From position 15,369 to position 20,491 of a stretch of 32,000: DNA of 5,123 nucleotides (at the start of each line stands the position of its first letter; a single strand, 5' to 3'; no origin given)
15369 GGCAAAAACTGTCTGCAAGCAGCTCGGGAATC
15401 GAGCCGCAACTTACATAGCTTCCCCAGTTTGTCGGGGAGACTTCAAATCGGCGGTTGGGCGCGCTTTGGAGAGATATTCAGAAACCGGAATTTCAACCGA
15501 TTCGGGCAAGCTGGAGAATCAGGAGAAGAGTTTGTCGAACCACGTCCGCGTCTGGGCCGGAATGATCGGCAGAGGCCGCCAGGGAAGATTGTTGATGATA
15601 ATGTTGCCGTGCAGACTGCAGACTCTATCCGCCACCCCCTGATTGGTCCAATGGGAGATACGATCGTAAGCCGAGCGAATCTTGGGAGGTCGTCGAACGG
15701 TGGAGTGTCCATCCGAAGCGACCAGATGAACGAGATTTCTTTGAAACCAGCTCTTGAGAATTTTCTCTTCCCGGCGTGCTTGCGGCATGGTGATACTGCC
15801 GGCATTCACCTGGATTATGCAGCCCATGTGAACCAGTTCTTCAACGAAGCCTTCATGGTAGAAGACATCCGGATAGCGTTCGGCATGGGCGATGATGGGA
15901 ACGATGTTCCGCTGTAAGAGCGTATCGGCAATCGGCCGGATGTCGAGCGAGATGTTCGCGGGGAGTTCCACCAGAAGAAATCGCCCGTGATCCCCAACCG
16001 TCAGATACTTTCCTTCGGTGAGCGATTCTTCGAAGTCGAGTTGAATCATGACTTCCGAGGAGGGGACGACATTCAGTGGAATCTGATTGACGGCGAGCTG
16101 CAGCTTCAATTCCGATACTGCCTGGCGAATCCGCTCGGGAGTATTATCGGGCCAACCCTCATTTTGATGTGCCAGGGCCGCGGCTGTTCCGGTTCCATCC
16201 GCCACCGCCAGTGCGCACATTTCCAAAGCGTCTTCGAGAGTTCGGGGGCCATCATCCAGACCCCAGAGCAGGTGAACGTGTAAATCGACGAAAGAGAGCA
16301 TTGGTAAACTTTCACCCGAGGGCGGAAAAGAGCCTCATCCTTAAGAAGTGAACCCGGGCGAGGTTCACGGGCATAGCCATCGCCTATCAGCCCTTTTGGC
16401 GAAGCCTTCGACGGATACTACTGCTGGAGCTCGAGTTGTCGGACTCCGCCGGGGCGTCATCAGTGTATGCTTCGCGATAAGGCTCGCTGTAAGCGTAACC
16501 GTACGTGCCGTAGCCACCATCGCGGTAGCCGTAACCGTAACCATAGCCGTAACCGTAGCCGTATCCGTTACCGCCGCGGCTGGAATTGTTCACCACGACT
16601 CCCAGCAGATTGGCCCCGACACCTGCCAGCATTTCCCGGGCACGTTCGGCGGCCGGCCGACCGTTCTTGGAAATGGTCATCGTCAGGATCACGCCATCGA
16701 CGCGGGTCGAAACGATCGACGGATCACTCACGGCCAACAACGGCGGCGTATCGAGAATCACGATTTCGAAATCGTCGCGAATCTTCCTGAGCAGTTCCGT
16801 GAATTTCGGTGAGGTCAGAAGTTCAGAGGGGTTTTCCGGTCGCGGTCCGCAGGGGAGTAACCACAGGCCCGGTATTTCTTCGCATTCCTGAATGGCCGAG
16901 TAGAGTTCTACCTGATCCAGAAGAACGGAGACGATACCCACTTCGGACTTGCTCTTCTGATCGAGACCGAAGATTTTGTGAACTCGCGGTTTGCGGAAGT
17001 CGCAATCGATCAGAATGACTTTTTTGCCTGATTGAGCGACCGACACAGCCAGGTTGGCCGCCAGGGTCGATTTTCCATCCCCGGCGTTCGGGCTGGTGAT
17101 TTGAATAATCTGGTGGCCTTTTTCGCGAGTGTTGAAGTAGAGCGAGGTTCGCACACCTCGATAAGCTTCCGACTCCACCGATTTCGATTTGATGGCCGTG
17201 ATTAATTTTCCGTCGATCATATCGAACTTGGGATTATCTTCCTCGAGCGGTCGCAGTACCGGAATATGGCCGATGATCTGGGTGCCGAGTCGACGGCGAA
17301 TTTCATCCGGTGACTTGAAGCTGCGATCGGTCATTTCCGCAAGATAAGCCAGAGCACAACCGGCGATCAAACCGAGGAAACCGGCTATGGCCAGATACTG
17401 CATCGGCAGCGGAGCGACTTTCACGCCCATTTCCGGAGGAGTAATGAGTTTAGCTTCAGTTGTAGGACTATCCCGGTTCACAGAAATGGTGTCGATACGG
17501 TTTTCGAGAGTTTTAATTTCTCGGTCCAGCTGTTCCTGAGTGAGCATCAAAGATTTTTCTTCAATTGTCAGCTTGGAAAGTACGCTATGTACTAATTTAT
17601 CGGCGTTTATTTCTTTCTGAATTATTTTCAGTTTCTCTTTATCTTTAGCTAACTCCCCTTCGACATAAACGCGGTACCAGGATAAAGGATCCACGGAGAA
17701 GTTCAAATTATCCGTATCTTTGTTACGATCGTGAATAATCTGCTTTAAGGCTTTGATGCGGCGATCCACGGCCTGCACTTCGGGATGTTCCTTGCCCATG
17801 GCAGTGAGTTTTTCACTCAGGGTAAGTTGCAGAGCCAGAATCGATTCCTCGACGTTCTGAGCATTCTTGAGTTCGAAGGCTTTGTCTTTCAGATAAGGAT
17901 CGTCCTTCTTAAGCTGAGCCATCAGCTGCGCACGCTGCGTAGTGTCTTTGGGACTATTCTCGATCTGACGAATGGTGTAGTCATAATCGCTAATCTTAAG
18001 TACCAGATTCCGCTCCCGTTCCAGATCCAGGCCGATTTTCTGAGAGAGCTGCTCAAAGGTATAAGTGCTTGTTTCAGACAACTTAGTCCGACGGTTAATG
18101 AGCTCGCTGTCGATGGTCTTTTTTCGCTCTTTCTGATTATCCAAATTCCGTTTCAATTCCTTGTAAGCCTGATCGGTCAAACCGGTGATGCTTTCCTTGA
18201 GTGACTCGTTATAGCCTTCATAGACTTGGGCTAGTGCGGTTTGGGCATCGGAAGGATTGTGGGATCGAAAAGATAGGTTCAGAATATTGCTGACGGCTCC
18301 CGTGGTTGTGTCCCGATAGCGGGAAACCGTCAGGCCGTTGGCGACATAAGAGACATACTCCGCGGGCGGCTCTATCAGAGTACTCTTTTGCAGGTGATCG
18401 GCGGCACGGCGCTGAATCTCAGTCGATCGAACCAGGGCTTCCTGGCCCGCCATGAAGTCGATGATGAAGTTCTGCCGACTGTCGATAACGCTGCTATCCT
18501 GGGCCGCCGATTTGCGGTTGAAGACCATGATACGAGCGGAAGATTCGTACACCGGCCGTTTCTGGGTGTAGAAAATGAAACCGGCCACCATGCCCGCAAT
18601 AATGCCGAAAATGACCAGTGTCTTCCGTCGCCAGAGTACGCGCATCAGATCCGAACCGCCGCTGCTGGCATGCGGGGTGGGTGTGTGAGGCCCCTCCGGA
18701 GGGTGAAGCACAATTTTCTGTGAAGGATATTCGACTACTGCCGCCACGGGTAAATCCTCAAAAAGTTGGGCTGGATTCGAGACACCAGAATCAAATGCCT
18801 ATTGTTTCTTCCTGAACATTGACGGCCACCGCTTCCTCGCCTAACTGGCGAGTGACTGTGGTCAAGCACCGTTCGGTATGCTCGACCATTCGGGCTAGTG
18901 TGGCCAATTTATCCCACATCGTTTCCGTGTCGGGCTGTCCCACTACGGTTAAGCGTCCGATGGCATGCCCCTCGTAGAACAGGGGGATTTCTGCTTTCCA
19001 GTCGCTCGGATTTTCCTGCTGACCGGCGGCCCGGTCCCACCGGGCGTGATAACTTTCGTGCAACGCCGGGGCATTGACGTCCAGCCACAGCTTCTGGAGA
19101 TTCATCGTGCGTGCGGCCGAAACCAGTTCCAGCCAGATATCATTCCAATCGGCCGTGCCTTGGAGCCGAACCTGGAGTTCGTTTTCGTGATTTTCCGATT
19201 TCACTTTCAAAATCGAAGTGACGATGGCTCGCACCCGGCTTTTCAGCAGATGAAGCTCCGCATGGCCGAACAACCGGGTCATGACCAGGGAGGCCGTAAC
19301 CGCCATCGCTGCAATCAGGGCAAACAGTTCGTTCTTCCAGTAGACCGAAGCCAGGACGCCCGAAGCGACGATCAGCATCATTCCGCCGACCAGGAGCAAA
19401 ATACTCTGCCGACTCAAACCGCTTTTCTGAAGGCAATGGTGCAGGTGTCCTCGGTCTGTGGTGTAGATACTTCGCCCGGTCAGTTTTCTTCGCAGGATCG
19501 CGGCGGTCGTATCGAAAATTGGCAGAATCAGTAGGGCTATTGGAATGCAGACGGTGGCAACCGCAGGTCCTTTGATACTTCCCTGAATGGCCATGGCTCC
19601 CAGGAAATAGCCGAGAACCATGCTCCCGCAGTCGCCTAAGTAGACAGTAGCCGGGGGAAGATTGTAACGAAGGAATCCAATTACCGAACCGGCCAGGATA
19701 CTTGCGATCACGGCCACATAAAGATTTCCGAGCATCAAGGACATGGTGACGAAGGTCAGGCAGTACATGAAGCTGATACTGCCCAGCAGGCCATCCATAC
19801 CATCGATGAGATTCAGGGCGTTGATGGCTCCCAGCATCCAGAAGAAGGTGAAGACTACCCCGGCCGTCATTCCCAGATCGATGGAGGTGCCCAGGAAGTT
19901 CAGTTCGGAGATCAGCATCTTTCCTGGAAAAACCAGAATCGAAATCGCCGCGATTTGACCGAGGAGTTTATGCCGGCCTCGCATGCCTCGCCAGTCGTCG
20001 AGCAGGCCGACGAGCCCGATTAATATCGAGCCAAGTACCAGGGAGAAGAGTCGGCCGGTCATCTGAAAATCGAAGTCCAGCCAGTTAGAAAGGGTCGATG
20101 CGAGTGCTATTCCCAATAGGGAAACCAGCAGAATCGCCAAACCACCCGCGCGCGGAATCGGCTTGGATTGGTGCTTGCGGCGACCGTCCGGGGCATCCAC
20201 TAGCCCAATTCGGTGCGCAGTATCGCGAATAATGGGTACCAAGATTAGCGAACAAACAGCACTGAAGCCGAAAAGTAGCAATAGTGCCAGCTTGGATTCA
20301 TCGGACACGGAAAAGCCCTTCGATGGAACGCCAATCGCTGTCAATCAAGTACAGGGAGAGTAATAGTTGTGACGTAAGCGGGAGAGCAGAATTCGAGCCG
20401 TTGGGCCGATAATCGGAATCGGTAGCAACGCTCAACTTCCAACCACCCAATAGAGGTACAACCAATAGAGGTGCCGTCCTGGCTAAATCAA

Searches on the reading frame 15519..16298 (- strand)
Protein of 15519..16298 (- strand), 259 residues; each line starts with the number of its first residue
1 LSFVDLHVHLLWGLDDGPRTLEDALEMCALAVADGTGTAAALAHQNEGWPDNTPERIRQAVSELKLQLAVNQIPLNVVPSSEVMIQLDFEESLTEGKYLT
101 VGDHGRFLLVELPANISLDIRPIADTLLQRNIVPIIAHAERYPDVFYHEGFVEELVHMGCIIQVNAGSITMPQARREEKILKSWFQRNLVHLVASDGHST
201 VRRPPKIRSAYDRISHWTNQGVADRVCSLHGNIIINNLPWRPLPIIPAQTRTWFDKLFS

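Call 22: search_protein_families(library=pfam, proteins=[window:15519-16298:-], max_evalue=0.001)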
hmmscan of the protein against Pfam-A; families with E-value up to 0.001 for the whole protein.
window:15519-16298:- (259 aa): 1 family
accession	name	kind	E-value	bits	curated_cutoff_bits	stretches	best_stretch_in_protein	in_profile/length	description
PF19567.5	CpsB_CapC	-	1.1e-43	149.8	27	1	3-227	1-225/234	Capsular polysaccharide synthesis, CpsB/CapC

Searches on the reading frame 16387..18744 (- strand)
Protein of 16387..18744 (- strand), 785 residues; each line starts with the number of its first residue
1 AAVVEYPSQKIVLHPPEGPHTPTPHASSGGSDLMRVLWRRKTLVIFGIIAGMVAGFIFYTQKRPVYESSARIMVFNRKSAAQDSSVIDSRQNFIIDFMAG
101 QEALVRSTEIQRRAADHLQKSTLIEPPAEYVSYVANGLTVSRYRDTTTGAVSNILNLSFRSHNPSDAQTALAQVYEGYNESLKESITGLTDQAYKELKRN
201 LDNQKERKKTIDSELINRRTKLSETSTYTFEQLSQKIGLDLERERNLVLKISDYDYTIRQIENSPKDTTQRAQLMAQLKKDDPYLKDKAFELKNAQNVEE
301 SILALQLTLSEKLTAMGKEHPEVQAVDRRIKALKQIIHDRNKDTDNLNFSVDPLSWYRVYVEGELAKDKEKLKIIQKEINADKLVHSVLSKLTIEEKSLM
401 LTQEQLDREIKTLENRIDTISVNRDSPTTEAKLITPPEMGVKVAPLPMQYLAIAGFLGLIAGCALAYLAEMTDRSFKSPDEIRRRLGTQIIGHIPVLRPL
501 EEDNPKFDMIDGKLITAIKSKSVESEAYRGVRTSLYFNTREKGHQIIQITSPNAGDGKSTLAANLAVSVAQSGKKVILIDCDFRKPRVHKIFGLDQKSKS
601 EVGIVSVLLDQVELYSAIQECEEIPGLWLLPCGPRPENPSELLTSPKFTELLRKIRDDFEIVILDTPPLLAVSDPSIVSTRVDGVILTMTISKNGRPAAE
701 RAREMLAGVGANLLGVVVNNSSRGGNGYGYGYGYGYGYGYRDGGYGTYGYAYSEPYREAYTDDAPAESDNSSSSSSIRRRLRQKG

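Call 22: search_protein_families(library=pfam, proteins=[window:16387-18744:-], max_evalue=0.001)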
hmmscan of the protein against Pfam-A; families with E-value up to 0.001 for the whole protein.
window:16387-18744:- (785 aa): 6 families
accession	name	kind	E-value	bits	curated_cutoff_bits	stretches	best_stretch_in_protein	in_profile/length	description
PF13614.12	AAA_31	-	4e-13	50.1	27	1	545-676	2-135/177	AAA domain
PF10609.15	ParA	-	3.3e-12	46.8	27.1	1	545-721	4-175/246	NUBPL iron-transfer P-loop NTPase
PF01656.29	CbiA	-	1.1e-09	38.7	25.4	1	549-720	3-82/125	CobQ/CobB/MinD/ParA nucleotide binding domain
PF02706.20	Wzz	-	2.5e-08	34.6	25.5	1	32-83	7-58/91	Chain length determinant protein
PF09140.17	MipZ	-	3.3e-05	23.8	20.7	1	547-604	3-60/262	ATPase MipZ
PF00142.24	Fer4_NifH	-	0.00097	19.1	25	0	554-585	9-40/271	4Fe-4S iron sulfur cluster binding proteins, NifH/frxC family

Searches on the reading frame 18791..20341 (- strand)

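Call 22: search_protein_families(library=pfam, proteins=[window:18791-20341:-], max_evalue=0.001)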
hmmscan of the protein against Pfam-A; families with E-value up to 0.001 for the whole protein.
window:18791-20341:- (516 aa): 1 family
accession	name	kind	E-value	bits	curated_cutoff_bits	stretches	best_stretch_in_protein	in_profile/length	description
PF00953.26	Glycos_transf_4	-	1.1e-37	129.9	27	1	99-254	2-159/160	Glycosyl transferase family 4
